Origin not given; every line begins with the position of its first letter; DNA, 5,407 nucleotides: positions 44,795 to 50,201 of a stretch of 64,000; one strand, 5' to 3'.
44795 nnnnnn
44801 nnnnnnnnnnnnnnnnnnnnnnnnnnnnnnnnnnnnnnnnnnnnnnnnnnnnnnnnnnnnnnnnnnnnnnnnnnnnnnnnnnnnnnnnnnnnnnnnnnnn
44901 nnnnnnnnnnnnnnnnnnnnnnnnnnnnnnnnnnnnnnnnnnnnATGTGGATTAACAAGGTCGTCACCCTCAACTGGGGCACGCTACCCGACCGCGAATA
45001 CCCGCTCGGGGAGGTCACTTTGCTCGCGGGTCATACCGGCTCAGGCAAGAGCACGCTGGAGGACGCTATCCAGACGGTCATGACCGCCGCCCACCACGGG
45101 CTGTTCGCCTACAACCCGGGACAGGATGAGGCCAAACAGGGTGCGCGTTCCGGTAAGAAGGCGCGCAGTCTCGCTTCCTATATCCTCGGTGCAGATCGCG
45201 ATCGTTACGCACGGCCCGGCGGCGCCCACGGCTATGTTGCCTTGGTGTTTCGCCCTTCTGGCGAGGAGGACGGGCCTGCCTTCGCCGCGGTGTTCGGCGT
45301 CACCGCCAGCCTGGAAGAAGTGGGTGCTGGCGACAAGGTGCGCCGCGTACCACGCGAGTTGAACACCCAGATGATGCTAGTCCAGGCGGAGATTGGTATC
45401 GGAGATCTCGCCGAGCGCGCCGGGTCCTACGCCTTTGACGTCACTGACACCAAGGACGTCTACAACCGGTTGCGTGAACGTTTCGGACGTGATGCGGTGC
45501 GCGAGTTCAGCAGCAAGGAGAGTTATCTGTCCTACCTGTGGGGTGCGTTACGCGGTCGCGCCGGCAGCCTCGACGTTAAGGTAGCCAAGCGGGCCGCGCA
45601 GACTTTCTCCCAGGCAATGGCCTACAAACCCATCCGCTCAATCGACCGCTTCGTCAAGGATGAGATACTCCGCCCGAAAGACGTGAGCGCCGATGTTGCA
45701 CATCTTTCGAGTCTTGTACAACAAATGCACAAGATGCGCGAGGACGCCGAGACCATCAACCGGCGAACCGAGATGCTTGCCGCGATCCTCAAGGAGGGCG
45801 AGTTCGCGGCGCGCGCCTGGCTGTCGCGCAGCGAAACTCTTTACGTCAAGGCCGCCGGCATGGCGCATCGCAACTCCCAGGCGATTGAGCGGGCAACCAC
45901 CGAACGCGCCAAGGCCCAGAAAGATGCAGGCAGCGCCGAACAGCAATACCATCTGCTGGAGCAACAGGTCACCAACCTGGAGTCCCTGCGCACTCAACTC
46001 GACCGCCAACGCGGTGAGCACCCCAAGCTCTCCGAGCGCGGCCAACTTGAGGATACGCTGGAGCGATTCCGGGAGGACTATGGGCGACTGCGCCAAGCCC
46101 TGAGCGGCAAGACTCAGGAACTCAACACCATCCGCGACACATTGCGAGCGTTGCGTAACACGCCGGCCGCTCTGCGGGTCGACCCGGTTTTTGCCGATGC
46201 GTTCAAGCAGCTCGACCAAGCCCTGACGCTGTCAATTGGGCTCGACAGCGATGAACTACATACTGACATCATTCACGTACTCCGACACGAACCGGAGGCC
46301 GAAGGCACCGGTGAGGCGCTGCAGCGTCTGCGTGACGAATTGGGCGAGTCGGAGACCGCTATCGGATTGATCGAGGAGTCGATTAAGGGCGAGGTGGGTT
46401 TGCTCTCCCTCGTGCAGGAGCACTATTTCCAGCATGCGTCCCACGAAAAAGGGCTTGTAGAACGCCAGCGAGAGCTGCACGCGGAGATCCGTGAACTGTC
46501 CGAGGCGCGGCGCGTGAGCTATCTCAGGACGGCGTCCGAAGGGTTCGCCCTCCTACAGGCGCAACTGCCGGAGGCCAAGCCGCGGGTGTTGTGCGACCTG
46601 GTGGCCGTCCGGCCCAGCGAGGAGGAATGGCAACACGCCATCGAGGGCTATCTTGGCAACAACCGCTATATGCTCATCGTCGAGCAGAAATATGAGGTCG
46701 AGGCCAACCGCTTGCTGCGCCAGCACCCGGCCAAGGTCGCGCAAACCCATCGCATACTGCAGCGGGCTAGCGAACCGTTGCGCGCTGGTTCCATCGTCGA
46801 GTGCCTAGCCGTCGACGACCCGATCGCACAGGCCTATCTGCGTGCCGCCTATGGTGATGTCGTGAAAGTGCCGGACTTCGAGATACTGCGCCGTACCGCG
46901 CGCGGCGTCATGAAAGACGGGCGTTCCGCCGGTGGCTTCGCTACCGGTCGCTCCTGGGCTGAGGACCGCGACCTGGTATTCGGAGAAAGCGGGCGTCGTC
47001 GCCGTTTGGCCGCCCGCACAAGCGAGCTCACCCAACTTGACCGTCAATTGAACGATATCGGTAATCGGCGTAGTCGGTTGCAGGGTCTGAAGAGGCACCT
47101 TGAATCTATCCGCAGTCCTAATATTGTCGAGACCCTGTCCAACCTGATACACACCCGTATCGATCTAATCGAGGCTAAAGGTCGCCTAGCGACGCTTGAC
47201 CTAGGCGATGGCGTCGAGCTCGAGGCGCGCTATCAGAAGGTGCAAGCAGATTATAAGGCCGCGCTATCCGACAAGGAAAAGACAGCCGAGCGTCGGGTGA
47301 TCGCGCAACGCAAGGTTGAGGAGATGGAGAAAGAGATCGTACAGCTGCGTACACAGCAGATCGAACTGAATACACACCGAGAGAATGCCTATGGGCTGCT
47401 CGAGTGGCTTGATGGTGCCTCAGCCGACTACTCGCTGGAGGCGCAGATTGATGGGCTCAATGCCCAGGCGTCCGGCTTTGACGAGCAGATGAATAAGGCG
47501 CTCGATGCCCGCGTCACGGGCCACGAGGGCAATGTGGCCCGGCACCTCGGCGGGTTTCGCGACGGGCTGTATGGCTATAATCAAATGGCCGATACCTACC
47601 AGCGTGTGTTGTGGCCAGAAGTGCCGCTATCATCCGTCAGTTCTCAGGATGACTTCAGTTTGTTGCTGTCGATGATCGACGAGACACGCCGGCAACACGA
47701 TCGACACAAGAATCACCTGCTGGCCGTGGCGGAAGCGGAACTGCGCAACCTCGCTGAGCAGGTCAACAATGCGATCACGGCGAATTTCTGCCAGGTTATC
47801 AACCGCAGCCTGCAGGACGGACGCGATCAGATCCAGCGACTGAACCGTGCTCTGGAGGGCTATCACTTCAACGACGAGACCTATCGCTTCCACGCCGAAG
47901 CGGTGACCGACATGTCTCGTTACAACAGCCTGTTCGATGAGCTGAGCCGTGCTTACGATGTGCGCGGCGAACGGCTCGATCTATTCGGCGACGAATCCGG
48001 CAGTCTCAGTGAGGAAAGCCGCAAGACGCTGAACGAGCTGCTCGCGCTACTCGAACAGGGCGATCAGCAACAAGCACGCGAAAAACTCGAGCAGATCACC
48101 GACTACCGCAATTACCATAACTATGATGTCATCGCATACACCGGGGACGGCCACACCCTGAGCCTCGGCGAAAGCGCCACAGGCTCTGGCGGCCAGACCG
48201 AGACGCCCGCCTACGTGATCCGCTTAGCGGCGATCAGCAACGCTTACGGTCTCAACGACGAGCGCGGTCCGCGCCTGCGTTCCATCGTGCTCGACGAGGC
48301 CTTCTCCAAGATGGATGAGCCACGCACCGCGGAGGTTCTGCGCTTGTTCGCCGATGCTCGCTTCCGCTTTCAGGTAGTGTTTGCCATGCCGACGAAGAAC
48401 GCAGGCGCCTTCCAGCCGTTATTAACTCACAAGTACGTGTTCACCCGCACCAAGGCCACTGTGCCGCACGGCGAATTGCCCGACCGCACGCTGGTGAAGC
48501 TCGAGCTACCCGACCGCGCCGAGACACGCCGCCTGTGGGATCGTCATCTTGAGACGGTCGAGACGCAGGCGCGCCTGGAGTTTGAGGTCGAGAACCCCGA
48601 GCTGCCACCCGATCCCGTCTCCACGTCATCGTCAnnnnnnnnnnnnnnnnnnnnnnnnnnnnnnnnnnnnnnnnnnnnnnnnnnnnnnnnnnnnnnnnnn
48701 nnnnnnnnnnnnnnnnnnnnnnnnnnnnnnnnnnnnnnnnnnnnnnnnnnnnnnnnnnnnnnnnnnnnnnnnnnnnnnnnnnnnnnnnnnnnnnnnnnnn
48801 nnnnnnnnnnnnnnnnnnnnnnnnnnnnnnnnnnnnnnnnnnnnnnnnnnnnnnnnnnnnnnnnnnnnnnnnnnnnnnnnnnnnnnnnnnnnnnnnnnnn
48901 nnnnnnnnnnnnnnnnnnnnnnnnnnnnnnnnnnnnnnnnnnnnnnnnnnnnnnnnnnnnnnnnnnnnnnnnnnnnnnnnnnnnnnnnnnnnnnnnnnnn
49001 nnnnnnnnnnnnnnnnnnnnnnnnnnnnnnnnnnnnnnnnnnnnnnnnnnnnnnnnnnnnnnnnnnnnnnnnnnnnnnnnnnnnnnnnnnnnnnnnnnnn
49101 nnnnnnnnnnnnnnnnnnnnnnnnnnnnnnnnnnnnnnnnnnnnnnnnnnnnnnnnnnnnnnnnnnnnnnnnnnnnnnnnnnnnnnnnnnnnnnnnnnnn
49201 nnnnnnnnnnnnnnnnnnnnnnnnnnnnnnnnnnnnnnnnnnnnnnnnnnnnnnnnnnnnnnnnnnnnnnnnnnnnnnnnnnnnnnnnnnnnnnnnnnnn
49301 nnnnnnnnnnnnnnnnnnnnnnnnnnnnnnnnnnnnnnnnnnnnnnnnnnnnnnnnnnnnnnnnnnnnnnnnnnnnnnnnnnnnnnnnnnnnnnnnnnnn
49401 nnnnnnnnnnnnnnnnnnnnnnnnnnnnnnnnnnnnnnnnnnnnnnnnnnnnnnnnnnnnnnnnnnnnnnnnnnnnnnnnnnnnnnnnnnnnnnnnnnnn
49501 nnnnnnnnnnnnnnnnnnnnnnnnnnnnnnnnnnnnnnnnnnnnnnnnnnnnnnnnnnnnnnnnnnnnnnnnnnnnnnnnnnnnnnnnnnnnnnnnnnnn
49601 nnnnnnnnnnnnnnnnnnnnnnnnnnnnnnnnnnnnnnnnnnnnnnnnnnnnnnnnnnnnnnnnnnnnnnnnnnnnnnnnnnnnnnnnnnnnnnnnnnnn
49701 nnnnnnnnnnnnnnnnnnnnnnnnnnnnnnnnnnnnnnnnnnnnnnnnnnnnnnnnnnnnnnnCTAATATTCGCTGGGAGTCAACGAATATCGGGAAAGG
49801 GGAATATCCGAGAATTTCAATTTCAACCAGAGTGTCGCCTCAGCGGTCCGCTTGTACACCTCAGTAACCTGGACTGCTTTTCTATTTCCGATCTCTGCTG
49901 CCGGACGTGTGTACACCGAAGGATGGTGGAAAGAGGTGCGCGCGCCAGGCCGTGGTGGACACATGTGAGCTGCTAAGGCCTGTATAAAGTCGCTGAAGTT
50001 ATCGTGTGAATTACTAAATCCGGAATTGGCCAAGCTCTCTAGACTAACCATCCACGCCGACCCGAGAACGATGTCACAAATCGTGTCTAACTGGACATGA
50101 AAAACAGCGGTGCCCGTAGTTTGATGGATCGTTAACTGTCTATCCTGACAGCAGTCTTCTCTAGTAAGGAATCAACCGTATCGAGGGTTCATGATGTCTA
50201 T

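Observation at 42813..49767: Translationally coupled four-gene SMC-like/Toprim operon with Wadjet (JetABCD / MksBEFG-like) architecture, subtype unassigned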

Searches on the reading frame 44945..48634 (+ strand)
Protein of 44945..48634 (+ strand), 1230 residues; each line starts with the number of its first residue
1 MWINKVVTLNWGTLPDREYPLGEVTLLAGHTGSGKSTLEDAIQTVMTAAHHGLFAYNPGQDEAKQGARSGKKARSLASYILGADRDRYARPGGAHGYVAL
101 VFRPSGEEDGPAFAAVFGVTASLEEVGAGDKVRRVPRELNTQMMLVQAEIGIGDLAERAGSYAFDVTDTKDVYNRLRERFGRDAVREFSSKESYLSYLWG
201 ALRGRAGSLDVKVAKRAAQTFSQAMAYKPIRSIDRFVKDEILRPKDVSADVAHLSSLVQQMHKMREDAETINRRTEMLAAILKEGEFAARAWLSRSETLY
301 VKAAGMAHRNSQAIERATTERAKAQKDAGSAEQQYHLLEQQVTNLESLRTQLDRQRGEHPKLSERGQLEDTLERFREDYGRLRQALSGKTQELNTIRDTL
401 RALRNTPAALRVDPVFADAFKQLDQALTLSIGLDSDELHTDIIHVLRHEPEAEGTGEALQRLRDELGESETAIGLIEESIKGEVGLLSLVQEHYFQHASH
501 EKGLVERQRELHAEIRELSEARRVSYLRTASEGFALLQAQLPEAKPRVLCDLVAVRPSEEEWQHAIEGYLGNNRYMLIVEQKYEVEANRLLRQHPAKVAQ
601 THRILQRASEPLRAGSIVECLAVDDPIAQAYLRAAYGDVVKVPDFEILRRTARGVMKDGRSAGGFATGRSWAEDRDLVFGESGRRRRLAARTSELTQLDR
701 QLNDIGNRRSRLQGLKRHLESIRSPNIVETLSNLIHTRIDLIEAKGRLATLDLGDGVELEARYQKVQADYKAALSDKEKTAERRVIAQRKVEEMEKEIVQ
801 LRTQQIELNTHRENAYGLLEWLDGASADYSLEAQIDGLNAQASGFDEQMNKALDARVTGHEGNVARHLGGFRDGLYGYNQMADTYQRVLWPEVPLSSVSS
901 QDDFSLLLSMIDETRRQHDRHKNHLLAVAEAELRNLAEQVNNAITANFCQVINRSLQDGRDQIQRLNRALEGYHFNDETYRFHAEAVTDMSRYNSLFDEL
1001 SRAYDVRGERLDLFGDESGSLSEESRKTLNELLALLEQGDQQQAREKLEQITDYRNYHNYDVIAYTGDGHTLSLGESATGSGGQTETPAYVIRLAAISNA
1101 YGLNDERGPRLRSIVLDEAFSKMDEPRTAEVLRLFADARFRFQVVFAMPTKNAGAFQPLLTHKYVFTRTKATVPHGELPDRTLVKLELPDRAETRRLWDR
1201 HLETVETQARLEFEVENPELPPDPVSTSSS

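Call 3: search_protein_families(library=pfam, proteins=[window:44945-48634:+], max_evalue=0.01)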
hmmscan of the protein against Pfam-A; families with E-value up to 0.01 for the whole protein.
window:44945-48634:+ (1230 aa): 3 families
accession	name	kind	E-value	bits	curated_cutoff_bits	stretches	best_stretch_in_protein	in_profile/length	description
PF13558.12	SbcC_Walker_B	-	1.2e-21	77.2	27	1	1050-1136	2-89/90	SbcC/RAD50-like, Walker B motif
PF13555.12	AAA_29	-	1.3e-11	44.5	27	1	5-51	3-51/61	P-loop containing region of AAA domain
PF00005.33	ABC_tran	-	0.0043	18.1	25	0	21-48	10-37/137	ABC transporter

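Call 4: search_protein_families(library=padloc, proteins=[window:44945-48634:+], max_evalue=0.01)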
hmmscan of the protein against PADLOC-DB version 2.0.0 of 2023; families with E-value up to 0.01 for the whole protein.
window:44945-48634:+ (1230 aa): 20 families
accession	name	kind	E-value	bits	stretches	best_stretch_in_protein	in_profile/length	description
PDLC00507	JetC1|JetC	-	7.9e-274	910.2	1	1-1218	1-1207/1215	DUF3584 domain; MukB-like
PDLC00515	JetC1|JetC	-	3.3e-240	798.5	1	1-1213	1-1207/1212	DUF3584 domain; MukB-like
PDLC00519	JetC1|JetC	-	1.7e-104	349.1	2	2-815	3-757/1097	DUF3584 domain; MukB-like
PDLC00513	JetC1|JetC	-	2.4e-77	259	1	21-1173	22-1097/1140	DUF3584 domain; MukB-like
PDLC00504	JetC1|JetC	-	9.2e-65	217.4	1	4-1152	5-1088/1144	DUF3584 domain; MukB-like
PDLC00503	JetC1|JetC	-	4.5e-62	208.5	1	3-1150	4-1086/1146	DUF3584 domain; MukB-like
PDLC00505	JetC1|JetC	-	6.7e-56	188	2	169-1152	156-1077/1118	DUF3584 domain; MukB-like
PDLC00506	JetC1|JetC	-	9.6e-49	164.3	1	7-1151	8-1090/1149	DUF3584 domain; MukB-like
PDLC00512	JetC1|JetC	-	1.2e-41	140.7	2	491-1152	419-1081/1123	DUF3584 domain; MukB-like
PDLC00516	JetC1|JetC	-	9.1e-40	134.6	3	223-716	194-648/1098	DUF3584 domain; MukB-like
PDLC00518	JetC1|JetC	-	4.5e-35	118.8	2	497-1157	427-1075/1112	DUF3584 domain; MukB-like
PDLC00508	JetC1|JetC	-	2.6e-30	103.4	1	467-1161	391-1081/1106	DUF3584 domain; MukB-like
PDLC00510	JetC1|JetC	-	5.2e-26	88.8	3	910-1152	814-1045/1093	DUF3584 domain; MukB-like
PDLC00511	JetC1|JetC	-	5.2e-18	62.4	2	490-1152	415-1058/1108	DUF3584 domain; MukB-like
PDLC00553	JetC2|JetC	-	1.6e-10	37.6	1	688-1136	856-1301/1361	DUF3584 domain; MukB-like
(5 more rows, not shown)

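Call 5: search_protein_families(library=ncbifam, proteins=[window:44945-48634:+], max_evalue=0.01)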
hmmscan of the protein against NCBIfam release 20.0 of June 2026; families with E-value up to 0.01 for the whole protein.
window:44945-48634:+ (1230 aa): 3 families
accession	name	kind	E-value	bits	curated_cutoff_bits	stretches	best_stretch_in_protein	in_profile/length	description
TIGR02680.1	TIGR02680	hypoth_equivalog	2.1e-07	29.1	462.85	1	1009-1137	1173-1307/1356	TIGR02680 family protein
TIGR02323.1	CP_lyasePhnK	equivalog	0.0026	17.3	302.85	0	22-60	27-64/239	phosphonate C-P lyase system protein PhnK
NF043058.1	T4SS_LegC2C7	subfamily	0.0049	15.9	350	1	325-401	156-230/348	LegC2/C7 family Dot/Icm T4SS effector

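Call 6: search_solved_structures(query=window:44945-48634:+, max_evalue=0.001, show_alignments=1)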
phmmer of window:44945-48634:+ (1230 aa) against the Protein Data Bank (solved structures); distinct sequences matched with E-value up to 0.001: 0.

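Call 43: find_homologous_proteins(query=window:44945-48634:+, max_evalue=0.001)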
Query window:44945-48634:+ (1230 aa): 210 proteins with E <= 0.001 among 8000 candidates; the best 120 are listed.
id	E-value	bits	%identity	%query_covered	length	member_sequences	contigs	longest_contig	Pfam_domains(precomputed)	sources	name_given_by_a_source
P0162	0.0e+0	2718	100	100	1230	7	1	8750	PF13558.13,PF13555.13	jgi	jgi:energy-coupling factor transporter ATP-binding protein EcfA2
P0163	0.0e+0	1965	74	99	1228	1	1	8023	PF13558.13,PF13555.13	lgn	-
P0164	0.0e+0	1670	62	100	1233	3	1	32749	PF13558.13,PF13555.13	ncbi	ncbi:MAG: SbcC/MukB-like Walker B domain-containing protein [Candidatus Thiodiazotropha sp.]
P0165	8.7e-208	711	37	99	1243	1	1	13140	PF04310.19,PF13558.13,PF13555.13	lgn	-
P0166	2.4e-202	693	34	99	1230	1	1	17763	PF13558.13,PF13555.13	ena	-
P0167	2.7e-187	643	34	98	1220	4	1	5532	PF13558.13,PF13555.13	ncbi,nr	ncbi:MAG: SbcC/MukB-like Walker B domain-containing protein, partial [Candidatus Parabeggiatoa sp.]|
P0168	1.2e-184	634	33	99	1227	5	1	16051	PF13558.13,PF13555.13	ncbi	-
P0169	3.4e-182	626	33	99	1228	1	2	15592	PF13558.13,PF13555.13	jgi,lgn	jgi:energy-coupling factor transporter ATP-binding protein EcfA2/predicted transcriptional regulator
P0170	2.8e-171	590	33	99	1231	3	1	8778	PF13558.13,PF13555.13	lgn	-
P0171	7.3e-171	589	32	99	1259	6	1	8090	PF13558.13,PF13555.13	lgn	-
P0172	3.7e-164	567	33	99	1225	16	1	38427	PF13558.13,PF13555.13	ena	-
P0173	3.6e-162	560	31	99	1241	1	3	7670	PF13558.13,PF13555.13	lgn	-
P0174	5.1e-161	556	33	99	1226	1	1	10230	PF13476.13,PF13558.13,PF13555.13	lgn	-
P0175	3.1e-157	544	33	99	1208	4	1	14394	PF13558.13,PF13555.13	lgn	-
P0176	8.4e-157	542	31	99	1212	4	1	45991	PF13476.13,PF13558.13,PF13555.13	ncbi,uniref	ncbi:ATP-binding protein [Sedimenticola sp.]|uniref:ATP-binding protein n=1 Tax=Sedimenticola sp. Ta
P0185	1.4e-153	531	31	99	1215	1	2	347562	PF13476.13,PF13558.13,PF13555.13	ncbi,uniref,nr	ncbi:SbcC/MukB-like Walker B domain-containing protein [Gilvimarinus sp. SDUM040013]|uniref:SbcC/Muk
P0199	7.4e-151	522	30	99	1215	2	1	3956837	PF13476.13,PF13558.13,PF13555.13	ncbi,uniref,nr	ncbi:ATP-binding protein [Gilvimarinus sp. DA14]|uniref:ATP-binding protein n=1 Tax=Gilvimarinus sp.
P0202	1.2e-150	522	33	61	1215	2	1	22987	PF13558.13,PF13555.13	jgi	jgi:hypothetical protein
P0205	1.9e-150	521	32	99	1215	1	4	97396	PF13558.13,PF13555.13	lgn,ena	-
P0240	4.1e-148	513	31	99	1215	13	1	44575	PF13476.13,PF13558.13,PF13555.13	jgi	jgi:hypothetical protein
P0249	4.4e-147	510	33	61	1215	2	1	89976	PF13558.13,PF13555.13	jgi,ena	-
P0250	4.6e-147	510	30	99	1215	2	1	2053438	PF13476.13,PF13558.13,PF13555.13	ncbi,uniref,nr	ncbi:ATP-binding protein [Gilvimarinus xylanilyticus]|uniref:AAA family ATPase n=1 Tax=Gilvimarinus 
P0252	9.2e-147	509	33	61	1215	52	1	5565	PF13558.13,PF13555.13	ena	-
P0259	2.9e-146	507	31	99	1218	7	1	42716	PF13558.13,PF13555.13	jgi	jgi:energy-coupling factor transporter ATP-binding protein EcfA2/uncharacterized coiled-coil DUF342 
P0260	5.3e-146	506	31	98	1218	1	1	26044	PF13558.13,PF13555.13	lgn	-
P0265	2.5e-145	504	33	99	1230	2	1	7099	PF13558.13,PF13555.13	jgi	-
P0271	1.2e-144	502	30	99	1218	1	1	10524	PF13558.13,PF13555.13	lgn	-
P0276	3.7e-144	500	31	99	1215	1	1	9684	PF13476.13,PF13558.13,PF13555.13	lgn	-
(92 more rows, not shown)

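Call 46: search_solved_structures(query=A3, max_evalue=0.1, show_alignments=0)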
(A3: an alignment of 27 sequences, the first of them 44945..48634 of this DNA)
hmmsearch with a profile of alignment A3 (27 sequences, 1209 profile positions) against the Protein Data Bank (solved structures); distinct sequences matched with E-value up to 0.1: 25.
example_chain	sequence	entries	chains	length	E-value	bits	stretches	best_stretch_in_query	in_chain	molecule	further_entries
8dk1_C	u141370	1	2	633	0.00055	21.3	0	938-1141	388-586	JetC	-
3euj_A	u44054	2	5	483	0.0028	19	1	6-38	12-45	Chromosome partition protein mukB, Linker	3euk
8p4y_A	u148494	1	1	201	0.0033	18.7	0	764-856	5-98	Protein origami triangle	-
8qox_B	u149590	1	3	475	0.0036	18.6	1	709-820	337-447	Conserved membrane protein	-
9gm6_A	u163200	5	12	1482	0.0048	18.2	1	694-1139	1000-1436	Chromosome partition protein MukB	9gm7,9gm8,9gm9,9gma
8qae_A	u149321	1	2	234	0.0083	17.4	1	689-872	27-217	sc-apCC-6-SLLA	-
6pf2_A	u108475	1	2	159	0.0087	17.3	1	718-829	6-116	Myosin, heavy polypeptide 7, cardiac muscle, beta variant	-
4lin_A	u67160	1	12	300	0.0095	17.2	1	748-888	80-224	Tail needle protein gp26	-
5nfd_A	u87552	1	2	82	0.013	16.7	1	750-820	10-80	Kinesin-like protein KIF21A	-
1qhl_A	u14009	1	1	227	0.014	16.6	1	6-43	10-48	PROTEIN (CELL DIVISION PROTEIN MUKB)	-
6wg3_A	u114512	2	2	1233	0.015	16.6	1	303-572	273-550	Structural maintenance of chromosomes protein 1A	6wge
7w1m_A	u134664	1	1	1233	0.015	16.6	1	303-572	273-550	Structural maintenance of chromosomes protein 1A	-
5d3a_A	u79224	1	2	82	0.016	16.5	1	750-820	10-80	Kinesin-like protein KIF21A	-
3u59_A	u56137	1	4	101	0.024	15.9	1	758-855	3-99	Tropomyosin beta chain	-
9yop_A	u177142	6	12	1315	0.025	15.8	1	679-871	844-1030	Myosin-7,General control transcription factor GCN4,Enhanced Green fluorescent protein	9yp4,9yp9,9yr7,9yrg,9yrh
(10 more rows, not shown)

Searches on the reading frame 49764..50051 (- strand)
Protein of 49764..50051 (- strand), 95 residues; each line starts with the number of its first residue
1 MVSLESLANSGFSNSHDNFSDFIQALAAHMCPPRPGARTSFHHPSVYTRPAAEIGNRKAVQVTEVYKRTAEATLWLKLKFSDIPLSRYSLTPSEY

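Call 27: search_protein_families(library=pfam, proteins=[window:49764-50051:-], max_evalue=1)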
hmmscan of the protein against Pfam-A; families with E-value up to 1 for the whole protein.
window:49764-50051:- (95 aa): 1 family
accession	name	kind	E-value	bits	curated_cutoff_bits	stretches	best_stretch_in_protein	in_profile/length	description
PF01938.26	TRAM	-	0.096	13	21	1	52-74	39-60/61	TRAM domain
